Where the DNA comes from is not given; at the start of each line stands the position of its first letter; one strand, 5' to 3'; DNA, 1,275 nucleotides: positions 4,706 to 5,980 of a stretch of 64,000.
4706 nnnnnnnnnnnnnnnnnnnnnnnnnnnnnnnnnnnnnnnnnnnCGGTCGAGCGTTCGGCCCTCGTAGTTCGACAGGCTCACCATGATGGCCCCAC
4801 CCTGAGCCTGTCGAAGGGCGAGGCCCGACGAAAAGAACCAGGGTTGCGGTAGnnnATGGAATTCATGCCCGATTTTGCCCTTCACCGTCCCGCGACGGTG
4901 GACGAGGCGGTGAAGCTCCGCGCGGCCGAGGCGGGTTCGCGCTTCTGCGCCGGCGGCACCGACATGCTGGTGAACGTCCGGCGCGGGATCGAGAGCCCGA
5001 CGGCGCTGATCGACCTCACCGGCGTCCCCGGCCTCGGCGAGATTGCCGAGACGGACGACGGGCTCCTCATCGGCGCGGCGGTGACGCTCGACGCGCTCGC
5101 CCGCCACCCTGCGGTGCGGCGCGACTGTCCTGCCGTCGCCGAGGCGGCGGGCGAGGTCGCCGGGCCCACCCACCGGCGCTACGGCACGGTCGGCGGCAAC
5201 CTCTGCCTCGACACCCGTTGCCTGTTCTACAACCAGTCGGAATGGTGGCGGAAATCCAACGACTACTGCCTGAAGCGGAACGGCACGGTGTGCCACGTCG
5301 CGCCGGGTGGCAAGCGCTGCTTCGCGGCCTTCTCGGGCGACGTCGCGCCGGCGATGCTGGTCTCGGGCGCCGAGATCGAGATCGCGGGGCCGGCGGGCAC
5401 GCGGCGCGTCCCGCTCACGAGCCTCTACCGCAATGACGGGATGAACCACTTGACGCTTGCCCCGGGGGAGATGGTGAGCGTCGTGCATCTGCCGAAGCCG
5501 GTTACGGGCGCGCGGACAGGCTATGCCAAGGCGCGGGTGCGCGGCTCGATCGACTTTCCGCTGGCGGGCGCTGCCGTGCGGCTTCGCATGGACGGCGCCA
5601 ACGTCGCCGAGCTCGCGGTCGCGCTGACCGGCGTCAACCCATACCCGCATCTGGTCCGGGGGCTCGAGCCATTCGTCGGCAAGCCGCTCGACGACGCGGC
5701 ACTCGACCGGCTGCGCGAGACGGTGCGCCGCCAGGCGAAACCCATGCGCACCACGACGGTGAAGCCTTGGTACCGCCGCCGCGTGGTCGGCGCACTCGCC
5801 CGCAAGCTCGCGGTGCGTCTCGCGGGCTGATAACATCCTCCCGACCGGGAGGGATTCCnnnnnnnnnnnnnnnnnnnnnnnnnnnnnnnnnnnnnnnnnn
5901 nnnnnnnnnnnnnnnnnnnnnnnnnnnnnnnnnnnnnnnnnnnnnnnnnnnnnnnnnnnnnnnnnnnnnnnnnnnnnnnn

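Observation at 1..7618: Pyridine-carboxylate-like module with twin amidohydrolase-2 genes, an S-L-M molybdenum hydroxylase and a LeuCD-like hydratase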

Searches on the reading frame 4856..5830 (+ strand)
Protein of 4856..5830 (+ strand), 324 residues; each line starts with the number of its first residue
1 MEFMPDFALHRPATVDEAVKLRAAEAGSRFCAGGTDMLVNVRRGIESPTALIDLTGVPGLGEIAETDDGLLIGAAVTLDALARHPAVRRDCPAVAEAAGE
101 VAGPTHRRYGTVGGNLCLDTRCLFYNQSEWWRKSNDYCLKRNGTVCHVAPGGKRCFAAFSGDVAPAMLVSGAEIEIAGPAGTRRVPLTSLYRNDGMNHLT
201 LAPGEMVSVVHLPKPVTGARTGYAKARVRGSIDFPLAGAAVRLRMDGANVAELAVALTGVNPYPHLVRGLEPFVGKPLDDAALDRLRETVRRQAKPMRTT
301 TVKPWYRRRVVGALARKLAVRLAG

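Call 5: search_protein_families(library=pfam, proteins=[window:4856-5830:+])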
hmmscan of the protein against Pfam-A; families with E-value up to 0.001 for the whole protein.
window:4856-5830:+ (324 aa): 2 families
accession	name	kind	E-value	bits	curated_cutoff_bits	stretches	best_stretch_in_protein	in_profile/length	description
PF00941.27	FAD_binding_5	-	3.5e-40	138.1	27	1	6-215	2-170/170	FAD binding domain in molybdopterin dehydrogenase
PF03450.22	CO_deh_flav_C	-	8.6e-13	48.7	25.5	1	228-318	7-98/102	CO dehydrogenase flavoprotein C-terminal domain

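Call 9: search_protein_families(library=ncbifam, proteins=[window:4856-5830:+])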
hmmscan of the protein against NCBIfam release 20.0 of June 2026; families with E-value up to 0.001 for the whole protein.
window:4856-5830:+ (324 aa): 6 families
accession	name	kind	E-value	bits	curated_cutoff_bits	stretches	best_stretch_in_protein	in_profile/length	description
TIGR03195.1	4hydrxCoA_B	equivalog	9.1e-130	432.5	404.55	1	4-322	2-319/321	4-hydroxybenzoyl-CoA reductase subunit beta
NF043083.1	XdhB_XDHase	equivalog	9.6e-42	143.1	310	2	9-117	7-116/289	xanthine dehydrogenase subunit XdhB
NF007427.0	PRK09971.1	equivalog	1e-40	139.8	287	2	9-117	7-116/292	xanthine dehydrogenase FAD-binding subunit XdhB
NF041019.1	glyceraldDH_beta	equivalog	9.7e-32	110.3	350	2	151-317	112-275/280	glyceraldehyde dehydrogenase subunit beta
TIGR02963.1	xanthine_xdhA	equivalog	7e-28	97.5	467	2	9-116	195-300/468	xanthine dehydrogenase small subunit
TIGR03199.1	pucC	equivalog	1.1e-21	77.3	306.05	1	12-117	1-107/264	xanthine dehydrogenase subunit C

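Call 10: search_solved_structures(query=window:4856-5830:+, show_alignments=1)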
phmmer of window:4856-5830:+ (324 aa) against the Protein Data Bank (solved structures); distinct sequences matched with E-value up to 0.001: 15.
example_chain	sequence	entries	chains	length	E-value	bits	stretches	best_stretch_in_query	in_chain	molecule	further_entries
1rm6_B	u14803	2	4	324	4.5e-95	321.5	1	1-320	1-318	4-hydroxybenzoyl-CoA reductase beta subunit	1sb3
5y6q_B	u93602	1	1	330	8.2e-30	107.1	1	15-311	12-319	Aldehyde oxidase medium subunit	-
5g5g_B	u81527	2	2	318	2.4e-27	99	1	7-269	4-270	PUTATIVE XANTHINE DEHYDROGENASE YAGR MOLYBDENUM-BINDING SU SUBUNIT | Aldehyde oxidoreductase FAD-binding subunit PaoB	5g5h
1zxi_C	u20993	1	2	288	2.3e-20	76.1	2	163-320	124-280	Carbon monoxide dehydrogenase medium chain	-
1n5w_C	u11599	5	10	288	3.4e-20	75.5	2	163-320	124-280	Carbon monoxide dehydrogenase medium chain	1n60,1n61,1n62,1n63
3hrd_C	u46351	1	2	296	3.9e-20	75.3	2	4-118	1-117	Nicotinate dehydrogenase FAD-subunit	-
1ffu_C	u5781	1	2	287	6.3e-20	74.6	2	5-117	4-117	CUTM, FLAVOPROTEIN OF CARBON MONOXIDE DEHYDROGENASE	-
1ffv_C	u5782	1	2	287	1.8e-19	73.1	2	5-117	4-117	CUTM, FLAVOPROTEIN OF CARBON MONOXIDE DEHYDROGENASE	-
1t3q_C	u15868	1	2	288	1e-15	60.8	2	4-117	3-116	quinoline 2-oxidoreductase medium subunit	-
4zoh_B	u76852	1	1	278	1.6e-15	60.1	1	160-319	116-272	Putative oxidoreductase FAD-binding subunit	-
8uem_B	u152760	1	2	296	2.1e-15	59.7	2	162-321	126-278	Carbon monoxide dehydrogenase medium chain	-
7dqx_E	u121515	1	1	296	4e-13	52.2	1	14-117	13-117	6-hydroxypseudooxynicotine dehydrogenase complex subunit alpha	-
7dqx_B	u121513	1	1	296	5.2e-13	51.9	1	14-117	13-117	6-hydroxypseudooxynicotine dehydrogenase complex subunit alpha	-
1jro_A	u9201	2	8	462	2e-10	43.4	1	12-117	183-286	xanthine dehydrogenase, chain A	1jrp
2w3r_A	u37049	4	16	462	2.1e-10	43.3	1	12-117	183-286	XANTHINE DEHYDROGENASE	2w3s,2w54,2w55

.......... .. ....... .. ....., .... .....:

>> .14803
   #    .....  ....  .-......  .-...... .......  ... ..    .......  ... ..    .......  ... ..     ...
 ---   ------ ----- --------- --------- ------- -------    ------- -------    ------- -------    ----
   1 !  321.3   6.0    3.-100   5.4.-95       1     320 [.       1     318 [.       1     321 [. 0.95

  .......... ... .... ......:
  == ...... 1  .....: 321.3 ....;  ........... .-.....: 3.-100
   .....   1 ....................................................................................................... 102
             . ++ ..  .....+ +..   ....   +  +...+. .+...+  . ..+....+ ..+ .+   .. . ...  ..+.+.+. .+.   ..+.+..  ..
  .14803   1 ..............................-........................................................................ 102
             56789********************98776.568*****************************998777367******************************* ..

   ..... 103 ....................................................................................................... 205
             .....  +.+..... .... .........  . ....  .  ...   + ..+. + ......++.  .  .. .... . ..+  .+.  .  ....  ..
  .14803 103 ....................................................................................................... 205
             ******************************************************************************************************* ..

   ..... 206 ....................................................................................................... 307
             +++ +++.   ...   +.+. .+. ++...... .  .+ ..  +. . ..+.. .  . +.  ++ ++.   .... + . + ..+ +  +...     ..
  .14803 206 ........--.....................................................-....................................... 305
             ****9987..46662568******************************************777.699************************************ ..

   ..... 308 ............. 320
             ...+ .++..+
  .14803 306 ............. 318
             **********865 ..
